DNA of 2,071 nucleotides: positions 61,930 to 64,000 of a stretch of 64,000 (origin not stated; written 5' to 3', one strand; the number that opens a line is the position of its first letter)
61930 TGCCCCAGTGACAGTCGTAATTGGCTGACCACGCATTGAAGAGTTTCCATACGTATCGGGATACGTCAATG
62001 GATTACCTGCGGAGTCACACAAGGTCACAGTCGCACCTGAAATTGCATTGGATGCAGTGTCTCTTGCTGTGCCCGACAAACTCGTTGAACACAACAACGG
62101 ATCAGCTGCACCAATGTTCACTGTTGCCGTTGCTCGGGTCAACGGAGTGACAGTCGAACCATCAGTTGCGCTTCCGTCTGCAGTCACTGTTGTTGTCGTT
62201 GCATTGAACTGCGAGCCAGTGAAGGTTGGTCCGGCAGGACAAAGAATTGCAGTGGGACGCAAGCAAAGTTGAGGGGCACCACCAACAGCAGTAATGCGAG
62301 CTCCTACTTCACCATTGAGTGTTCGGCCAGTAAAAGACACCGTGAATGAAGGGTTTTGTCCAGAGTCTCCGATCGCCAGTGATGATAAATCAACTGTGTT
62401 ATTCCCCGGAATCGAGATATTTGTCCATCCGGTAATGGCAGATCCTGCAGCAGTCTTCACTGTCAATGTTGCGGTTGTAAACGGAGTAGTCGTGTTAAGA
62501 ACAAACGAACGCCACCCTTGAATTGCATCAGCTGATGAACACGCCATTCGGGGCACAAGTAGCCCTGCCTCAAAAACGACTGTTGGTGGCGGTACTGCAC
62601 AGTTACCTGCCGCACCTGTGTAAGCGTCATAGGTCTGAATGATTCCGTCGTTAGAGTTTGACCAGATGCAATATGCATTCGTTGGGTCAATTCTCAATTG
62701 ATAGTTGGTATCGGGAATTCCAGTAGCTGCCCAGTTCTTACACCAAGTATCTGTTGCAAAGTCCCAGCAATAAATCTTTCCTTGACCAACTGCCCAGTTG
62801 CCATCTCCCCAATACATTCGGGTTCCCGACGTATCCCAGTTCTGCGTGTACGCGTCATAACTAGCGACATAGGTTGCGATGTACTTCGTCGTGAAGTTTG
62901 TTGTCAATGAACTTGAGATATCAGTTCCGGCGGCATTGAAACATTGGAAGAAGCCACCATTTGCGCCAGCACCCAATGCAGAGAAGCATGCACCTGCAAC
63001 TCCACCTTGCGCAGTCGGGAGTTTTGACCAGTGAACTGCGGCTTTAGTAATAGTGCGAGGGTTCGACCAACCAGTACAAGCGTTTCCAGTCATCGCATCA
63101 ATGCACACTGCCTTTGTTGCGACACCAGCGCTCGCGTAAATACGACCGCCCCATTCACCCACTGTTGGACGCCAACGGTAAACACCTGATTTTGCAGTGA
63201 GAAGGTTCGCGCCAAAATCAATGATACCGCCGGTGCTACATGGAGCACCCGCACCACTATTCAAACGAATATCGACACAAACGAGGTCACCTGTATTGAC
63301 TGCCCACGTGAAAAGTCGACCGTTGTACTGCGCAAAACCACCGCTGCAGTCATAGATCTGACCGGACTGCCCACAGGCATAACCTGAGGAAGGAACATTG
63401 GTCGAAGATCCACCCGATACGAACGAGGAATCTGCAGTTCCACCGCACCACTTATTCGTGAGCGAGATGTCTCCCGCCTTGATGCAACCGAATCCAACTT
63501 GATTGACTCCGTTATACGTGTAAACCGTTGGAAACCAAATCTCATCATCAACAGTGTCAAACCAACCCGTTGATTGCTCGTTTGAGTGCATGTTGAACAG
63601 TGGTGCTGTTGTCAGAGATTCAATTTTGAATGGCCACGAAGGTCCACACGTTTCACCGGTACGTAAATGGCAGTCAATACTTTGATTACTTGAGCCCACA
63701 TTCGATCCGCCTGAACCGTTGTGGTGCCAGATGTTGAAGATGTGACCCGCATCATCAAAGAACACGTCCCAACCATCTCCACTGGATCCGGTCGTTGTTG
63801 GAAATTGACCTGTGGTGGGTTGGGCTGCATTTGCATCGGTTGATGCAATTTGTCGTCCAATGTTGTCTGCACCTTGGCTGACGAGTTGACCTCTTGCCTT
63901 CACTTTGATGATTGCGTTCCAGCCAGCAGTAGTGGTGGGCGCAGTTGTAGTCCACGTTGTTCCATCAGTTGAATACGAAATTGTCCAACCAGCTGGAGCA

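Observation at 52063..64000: Giant (more than 3,978-codon) sortase-anchored mosaic surface protein that runs off the window edge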

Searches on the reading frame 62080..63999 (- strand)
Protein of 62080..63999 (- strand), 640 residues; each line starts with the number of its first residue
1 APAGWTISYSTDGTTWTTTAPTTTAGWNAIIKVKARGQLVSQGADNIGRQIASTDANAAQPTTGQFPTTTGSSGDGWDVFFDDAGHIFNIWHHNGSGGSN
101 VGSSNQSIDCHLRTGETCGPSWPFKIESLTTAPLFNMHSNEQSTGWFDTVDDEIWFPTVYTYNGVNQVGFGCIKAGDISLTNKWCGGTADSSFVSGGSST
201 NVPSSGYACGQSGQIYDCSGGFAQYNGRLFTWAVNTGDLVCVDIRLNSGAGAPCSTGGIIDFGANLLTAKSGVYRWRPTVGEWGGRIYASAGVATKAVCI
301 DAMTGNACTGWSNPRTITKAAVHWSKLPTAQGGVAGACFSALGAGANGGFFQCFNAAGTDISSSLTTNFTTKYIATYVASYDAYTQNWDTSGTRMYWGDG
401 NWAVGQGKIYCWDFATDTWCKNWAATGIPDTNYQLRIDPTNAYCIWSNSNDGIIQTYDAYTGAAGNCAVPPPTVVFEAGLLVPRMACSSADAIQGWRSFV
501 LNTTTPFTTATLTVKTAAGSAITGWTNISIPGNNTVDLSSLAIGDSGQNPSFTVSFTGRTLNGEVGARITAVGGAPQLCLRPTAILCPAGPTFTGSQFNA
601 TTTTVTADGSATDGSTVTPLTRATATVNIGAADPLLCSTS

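Call 11: find_homologous_proteins(query=window:62080-63999:-)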
Query window:62080-63999:- (640 aa): 14 proteins with E <= 0.001 among 8000 candidates.
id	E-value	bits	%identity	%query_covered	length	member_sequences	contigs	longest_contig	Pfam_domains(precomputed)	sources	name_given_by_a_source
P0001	5.1e-199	681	81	56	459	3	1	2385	-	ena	-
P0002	1.1e-186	640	50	100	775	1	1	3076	-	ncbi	ncbi:MAG: hypothetical protein RL280_1469, partial [Actinomycetota bacterium]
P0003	1.5e-184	633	50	98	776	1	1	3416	-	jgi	jgi:hypothetical protein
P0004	2.6e-157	543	61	64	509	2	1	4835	-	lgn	-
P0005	9.4e-110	386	63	44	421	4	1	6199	-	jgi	jgi:hypothetical protein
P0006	3.1e-106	374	38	95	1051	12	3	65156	PF19076.7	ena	-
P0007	4.2e-102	361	38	98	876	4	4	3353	PF13620.13,PF17210.10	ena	-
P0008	2.9e-93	331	38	92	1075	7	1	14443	PF19076.7,PF13620.13,PF17210.10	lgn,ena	-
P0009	3.7e-92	328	49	57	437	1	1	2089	-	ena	-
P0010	2.9e-86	308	61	35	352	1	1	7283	-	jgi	jgi:hypothetical protein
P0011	1.3e-60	224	32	99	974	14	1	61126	PF17963.8,PF19076.7,PF00746.27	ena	-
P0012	6.7e-37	145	30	97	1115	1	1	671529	PF00691.26,PF19076.7,PF13620.13,PF17210.10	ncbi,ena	-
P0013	2.1e-30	124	29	92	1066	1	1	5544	PF04122.18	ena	-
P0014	2.1e-22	97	26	94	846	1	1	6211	PF00041.28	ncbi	ncbi:MAG: hypothetical protein RJB57_249 [Actinomycetota bacterium]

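Call 17: search_solved_structures(query=A1, max_evalue=1)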
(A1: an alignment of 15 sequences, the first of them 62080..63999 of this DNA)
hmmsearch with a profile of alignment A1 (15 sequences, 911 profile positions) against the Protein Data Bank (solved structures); distinct sequences matched with E-value up to 1: 3.
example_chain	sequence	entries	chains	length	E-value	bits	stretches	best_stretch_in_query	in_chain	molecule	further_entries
3irp_X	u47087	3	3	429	5.7e-05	24.7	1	723-775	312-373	Uro-adherence factor A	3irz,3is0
3is1_X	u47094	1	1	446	6e-05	24.7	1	723-775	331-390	Uro-adherence factor A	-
1f53_A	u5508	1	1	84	0.63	11.3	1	177-227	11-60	YEAST KILLER TOXIN-LIKE PROTEIN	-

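Call 25: find_related_loci(query=A2, collection=genome_contigs, flank=10000)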
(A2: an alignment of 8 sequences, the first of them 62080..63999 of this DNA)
Query A2 (640 aa) in genome_contigs; peptide patterns used: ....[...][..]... (x = any residue, [..] = any of these).
137 stretches matched a pattern; 45 encode a relative of the query (tblastn E <= 1e-3); 45 distinct loci.
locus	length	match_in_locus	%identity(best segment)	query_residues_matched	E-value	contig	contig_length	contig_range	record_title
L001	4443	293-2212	80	1-640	0e+0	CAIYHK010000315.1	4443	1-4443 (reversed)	MAG: uncultured actinobacterium isolate Loclat_bin-05774 genome assembly, contig: bin-05774:315/389, whole genome shotgu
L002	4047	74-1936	61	1-630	0e+0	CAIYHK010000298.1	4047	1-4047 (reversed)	MAG: uncultured actinobacterium isolate Loclat_bin-05774 genome assembly, contig: bin-05774:298/389, whole genome shotgu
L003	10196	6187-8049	60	1-630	0e+0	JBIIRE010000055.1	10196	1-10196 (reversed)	MAG: Ilumatobacteraceae bacterium isolate ME2003-08-07pf_3300034283_group2_bin109 Rohwer_bin22_scaffold_5564_c1, whole g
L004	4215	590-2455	60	1-631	0e+0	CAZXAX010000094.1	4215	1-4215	MAG TPA_asm: uncultured Bifidobacterium sp. isolate SRP193358_co1_539 genome assembly, contig: NODE_68748_length_4215_co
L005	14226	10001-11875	61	1-631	0e+0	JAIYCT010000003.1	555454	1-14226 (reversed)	MAG: Microbacteriaceae bacterium isolate H1_MAG_00010 pond_H1_MAG_00010_000000000007, whole genome shotgun sequence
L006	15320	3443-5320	60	1-631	0e+0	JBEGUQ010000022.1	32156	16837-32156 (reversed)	MAG: Actinomycetota bacterium isolate redbuttecreek_2019_sw_WHONDRS-S19S_0086_F_bin.9 scaffold_336, whole genome shotgun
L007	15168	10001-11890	59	2-640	0e+0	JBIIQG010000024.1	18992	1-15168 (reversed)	MAG: Ilumatobacteraceae bacterium isolate ME2003-07-11_3300042290_group2_bin162 Rohwer_bin51_scaffold_1224_c1, whole gen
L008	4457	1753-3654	49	1-640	0e+0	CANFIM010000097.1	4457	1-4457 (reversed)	MAG: Acidimicrobiaceae bacterium isolate Jr-14may18-13 genome assembly, contig: Jr-14may18-C31146, whole genome shotgun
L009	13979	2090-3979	49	1-640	1e-169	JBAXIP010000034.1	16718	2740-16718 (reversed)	MAG: Actinomycetes bacterium isolate ELA352 MAG352_34, whole genome shotgun sequence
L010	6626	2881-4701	38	1-611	4e-116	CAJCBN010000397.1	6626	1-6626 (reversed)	MAG: uncultured actinobacterium isolate Loc081215-4m_bin-1677 genome assembly, contig: bin-1677:397/520, whole genome sh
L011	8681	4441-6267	39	2-640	5e-112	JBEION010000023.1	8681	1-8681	MAG: Candidatus Nanopelagicales bacterium isolate Sample-106-S6-bin-12 Sample_106_S6-bin_12-k141_996019, whole genome sh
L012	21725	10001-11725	39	1-629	1e-109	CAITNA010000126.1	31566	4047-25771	MAG: uncultured Micrococcales bacterium isolate E14_bin-2931 genome assembly, contig: bin-2931:126/227, whole genome sho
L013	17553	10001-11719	38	1-629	6e-106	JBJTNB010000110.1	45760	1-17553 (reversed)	MAG: Micrococcales bacterium isolate samp_4451_metabat2_46 samp_4451_1711305, whole genome shotgun sequence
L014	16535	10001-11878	36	1-637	9e-105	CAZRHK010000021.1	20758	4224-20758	MAG TPA_asm: uncultured Bifidobacterium sp. isolate SRP219642_co6_368 genome assembly, contig: NODE_2074_length_20758_co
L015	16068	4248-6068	36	1-640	1e-101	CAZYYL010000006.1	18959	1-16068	MAG TPA_asm: uncultured Microbacteriaceae bacterium isolate SRP220891_co5_248 genome assembly, contig: NODE_1794_length_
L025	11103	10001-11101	35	1-423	1e-52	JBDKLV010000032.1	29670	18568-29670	MAG: Actinomycetota bacterium isolate hugercreek_2019_sw_WHONDRS-S19S_0044_B_bin.48 scaffold_1420217, whole genome shotg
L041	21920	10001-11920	81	1-640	0e+0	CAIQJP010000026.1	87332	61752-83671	MAG: uncultured actinobacterium isolate Kiruna3_bin-4227 genome assembly, contig: bin-4227:026/165, whole genome shotgun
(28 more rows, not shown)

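Call 26: predict_structure(alignment_id=A1)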
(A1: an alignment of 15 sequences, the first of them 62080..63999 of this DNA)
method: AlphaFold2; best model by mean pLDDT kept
length: 640 residues; sequences in the alignment: 15
mean_pLDDT: 73.1   pTM: 0.63
mean pLDDT of the five models: 73.1, 72.2, 69.4, 69.2, 67.4
residues with pLDDT >= 90: 98; 70-90: 310; 50-70: 149; < 50: 83
segments of 3 or more residues with pLDDT < 50: 61-65, 68-74, 94-103, 344-347, 379-381, 582-589, 591-602, 604-606, 611-613, 615-617, 623-640
pLDDT, mean of each block of 10 residues (from residue 1): 69 82 76 65 71 74 47 59 76 46 63 72 69 57 78 86 81 82 84 80 62 64 90 82 87 83 62 63 92 79 90 85 87 89 59 92 86 71 67 84 66 91 72 76 76 74 64 72 71 90 84 82 88 89 88 78 78 73 45 42 50 47 48 43
secondary structure, 60 per line:
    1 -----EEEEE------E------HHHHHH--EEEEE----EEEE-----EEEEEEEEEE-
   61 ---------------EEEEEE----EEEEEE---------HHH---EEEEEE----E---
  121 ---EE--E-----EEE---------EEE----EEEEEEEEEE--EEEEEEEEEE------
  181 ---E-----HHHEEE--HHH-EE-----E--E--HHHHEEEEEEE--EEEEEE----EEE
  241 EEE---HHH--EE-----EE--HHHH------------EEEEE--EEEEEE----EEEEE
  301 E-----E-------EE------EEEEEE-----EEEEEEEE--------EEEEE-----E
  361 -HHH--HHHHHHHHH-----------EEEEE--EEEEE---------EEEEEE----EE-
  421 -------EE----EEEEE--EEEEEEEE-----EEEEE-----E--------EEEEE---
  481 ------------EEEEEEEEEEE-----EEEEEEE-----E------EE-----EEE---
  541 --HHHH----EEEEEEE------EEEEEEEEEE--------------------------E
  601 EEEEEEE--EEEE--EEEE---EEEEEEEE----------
elements in order (helices of 4 or more, strands of 3 or more residues): E6-10 H24-29 E32-36 E41-44 E50-59 E76-81 E86-91 E107-112 E134-136 E146-148 E153-162 E165-174 E193-195 H215-218 E219-225 E228-233 E238-243 H263-266 E279-283 E286-291 E296-301 E323-328 E334-341 E350-354 H367-375 E387-391 E394-398 E408-413 E434-438 E441-448 E454-458 E473-477 E493-503 E509-515 E535-537 H543-546 E551-557 E564-573 E600-607 E610-613 E616-619 E623-630

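Call 30: fold_search(model_id=the predicted structure, library=pdb)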
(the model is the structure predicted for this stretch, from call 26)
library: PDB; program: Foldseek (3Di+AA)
matches with E <= 10: 1059; with E <= 0.001: 112
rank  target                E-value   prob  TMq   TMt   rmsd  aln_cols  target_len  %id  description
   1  8ic1_A                3.5e-08  1.00  0.24  0.29  18.6       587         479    9  endo-alpha-D-arabinanase EndoMA1 D51N mutant from Microbacterium arabinogalactanolyticum in complex with arabinooligos (released 2023-08-16)
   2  8hhv_A                1.3e-07  1.00  0.25  0.30  18.6       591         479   10  endo-alpha-D-arabinanase EndoMA1 from Microbacterium arabinogalactanolyticum (released 2023-08-16)
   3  7bys_A                1.5e-07  1.00  0.24  0.32  19.5       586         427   10  Crystal structure of exo-beta-1,3-galactanase from Phanerochaete chrysosporium Pc1,3Gal43A apo form (released 2020-11-04)
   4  8hcj_C                2.5e-07  1.00  0.24  0.32  14.9       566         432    8  Structure of GH43 family enzyme, Xylan 1, 4 Beta- xylosidase from pseudopedobacter saltans (released 2023-11-15)
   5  2ber                  9.7e-07  1.00  0.27  0.28  20.4       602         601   11  Y370G Active Site Mutant of the Sialidase from Micromonospora viridifaciens in complex with beta-Neu5Ac (sialic acid). (released 2005-04-04)
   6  8hcj_A                1.0e-06  1.00  0.23  0.31  14.9       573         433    8  Structure of GH43 family enzyme, Xylan 1, 4 Beta- xylosidase from pseudopedobacter saltans (released 2023-11-15)
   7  9no3_A                1.2e-06  1.00  0.21  0.26  19.2       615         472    9  The bifunctional arabinofuranosidase/xylosidase from metagenome of Pseudacanthotermes militaris. (released 2025-10-08)
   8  2bzd_A                2.1e-06  1.00  0.27  0.28  20.3       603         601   12  Galactose recognition by the carbohydrate-binding module of a bacterial sialidase. (released 2005-08-19)
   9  9no3_D                3.1e-06  0.99  0.23  0.28  18.4       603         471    9  The bifunctional arabinofuranosidase/xylosidase from metagenome of Pseudacanthotermes militaris. (released 2025-10-08)
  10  1wcq_A                4.1e-06  1.00  0.26  0.27  19.9       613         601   11  Mutagenesis of the Nucleophilic Tyrosine in a Bacterial Sialidase to Phenylalanine. (released 2005-10-12)
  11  6rxt_UL               5.4e-06  1.00  0.19  0.16  20.5       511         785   10  Cryo-EM structure of the 90S pre-ribosome (Kre33-Noc4) from Chaetomium thermophilum, state A (released 2019-08-14)
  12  4zn4_A                8.3e-06  1.00  0.30  0.43  11.1       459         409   10  Crystal structure of Sqt1 from Chaetomium thermophilum solved by MR (released 2015-07-01)
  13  7esl                  1.3e-05  1.00  0.23  0.30  12.9       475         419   12  Crystal structure of a L-rhamnose-alpha-1,4-D-glucuronate lyase from Fusarium oxysporum 12S, N247A N-glycan free form (released 2021-08-04)
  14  7esn_A                1.3e-05  0.99  0.22  0.29  13.2       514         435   12  Crystal structure of a L-rhamnose-alpha-1,4-D-glucuronate lyase from Fusarium oxysporum 12S, H105F Rha-GlcA complex (released 2021-08-04)
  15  6zrc_A                1.5e-05  1.00  0.30  0.46  11.1       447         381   10  Structure of the human RBAP48 in complex with a macrocyclic peptide cyclized via a xylene linker attached to two cyste (released 2020-10-28)
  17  6l8a_F                1.7e-05  1.00  0.23  0.30  14.6       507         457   10  Tetrathionate hydrolase from Acidithiobacillus ferrooxidans (released 2020-11-11)
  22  6l8a_A                2.5e-05  1.00  0.29  0.38   8.7       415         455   12  Tetrathionate hydrolase from Acidithiobacillus ferrooxidans (released 2020-11-11)
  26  6l8a_C                3.0e-05  1.00  0.31  0.43  10.6       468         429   11  Tetrathionate hydrolase from Acidithiobacillus ferrooxidans (released 2020-11-11)
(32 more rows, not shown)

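Call 34: search_protein_families(library=pfam, proteins=[L041:8995-9603:+, L041:7245-8924:+, L041:6494-6982:-, L041:5664-6458:-, L041:5267-5689:-, L041:3191-5215:+, L041:2274-3182:-, L041:1457-2206:+, L041:546-1460:+], max_evalue=0.0001)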
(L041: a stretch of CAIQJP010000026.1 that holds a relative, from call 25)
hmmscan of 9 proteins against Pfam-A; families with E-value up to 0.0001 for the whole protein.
L041:8995-9603:+ (202 aa): 1 family
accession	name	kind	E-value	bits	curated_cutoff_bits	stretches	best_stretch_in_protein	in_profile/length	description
PF00440.29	TetR_N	-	9e-09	35.4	24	1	11-56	1-46/47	Bacterial regulatory proteins, tetR family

L041:7245-8924:+ (559 aa): 1 family
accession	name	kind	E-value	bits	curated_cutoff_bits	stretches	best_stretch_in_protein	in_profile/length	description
PF03098.20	An_peroxidase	-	2.6e-27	96.1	25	1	170-352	142-328/530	Animal haem peroxidase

L041:6494-6982:- (162 aa): 1 family
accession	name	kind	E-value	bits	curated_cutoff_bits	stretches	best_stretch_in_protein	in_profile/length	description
PF04461.18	DUF520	-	3.3e-59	200.1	23.2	1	2-161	1-161/161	Protein of unknown function (DUF520)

L041:5664-6458:- (264 aa): 3 families
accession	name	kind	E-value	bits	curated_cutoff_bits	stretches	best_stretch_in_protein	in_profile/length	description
PF01909.29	NTP_transf_2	-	1.7e-09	38.4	21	1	181-255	14-87/93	Nucleotidyltransferase domain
PF18765.7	Polbeta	-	9.1e-08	32.6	26.9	1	182-264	14-90/93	Polymerase beta, Nucleotidyltransferase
PF13338.12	AbiEi_4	-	9.6e-07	29.2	25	1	9-56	2-49/49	Transcriptional regulator, AbiEi antitoxin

L041:5267-5689:- (140 aa): 1 family
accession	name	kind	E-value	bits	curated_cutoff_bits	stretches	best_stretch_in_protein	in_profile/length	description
PF05168.19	HEPN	-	6.1e-16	59.1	22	1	16-130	3-115/117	HEPN domain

L041:3191-5215:+ (674 aa): 3 families
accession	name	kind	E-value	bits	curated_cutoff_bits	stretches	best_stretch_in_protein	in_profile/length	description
PF00501.34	AMP-binding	-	2.8e-88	296.7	29.9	1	116-505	5-384/384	AMP-binding enzyme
PF13193.12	AMP-binding_C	-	5.2e-28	98.2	24.5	1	558-633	1-76/76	AMP-binding enzyme C-terminal domain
PF16177.11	ACAS_N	-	3.2e-19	68.9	27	1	58-110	3-55/55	Acetyl-coenzyme A synthetase N-terminus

L041:2274-3182:- (302 aa): 1 family
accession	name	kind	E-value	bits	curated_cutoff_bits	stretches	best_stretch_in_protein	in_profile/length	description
PF00892.27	EamA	-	5.7e-23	82.1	28.2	2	26-148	10-134/135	EamA-like transporter family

L041:1457-2206:+ (249 aa): 1 family
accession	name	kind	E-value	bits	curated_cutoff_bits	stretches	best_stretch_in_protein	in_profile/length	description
PF12730.13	ABC2_membrane_4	-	1.5e-08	35.3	27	1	5-170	2-167/179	ABC-2 family transporter protein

L041:546-1460:+ (304 aa): 2 families
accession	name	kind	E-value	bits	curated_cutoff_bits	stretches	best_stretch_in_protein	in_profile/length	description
PF00005.33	ABC_tran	-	4.2e-28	99.1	25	1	18-156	2-137/137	ABC transporter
PF13304.12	AAA_21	-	2.7e-13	51.1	27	1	125-187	235-300/304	AAA domain, putative AbiEii toxin, Type IV TA system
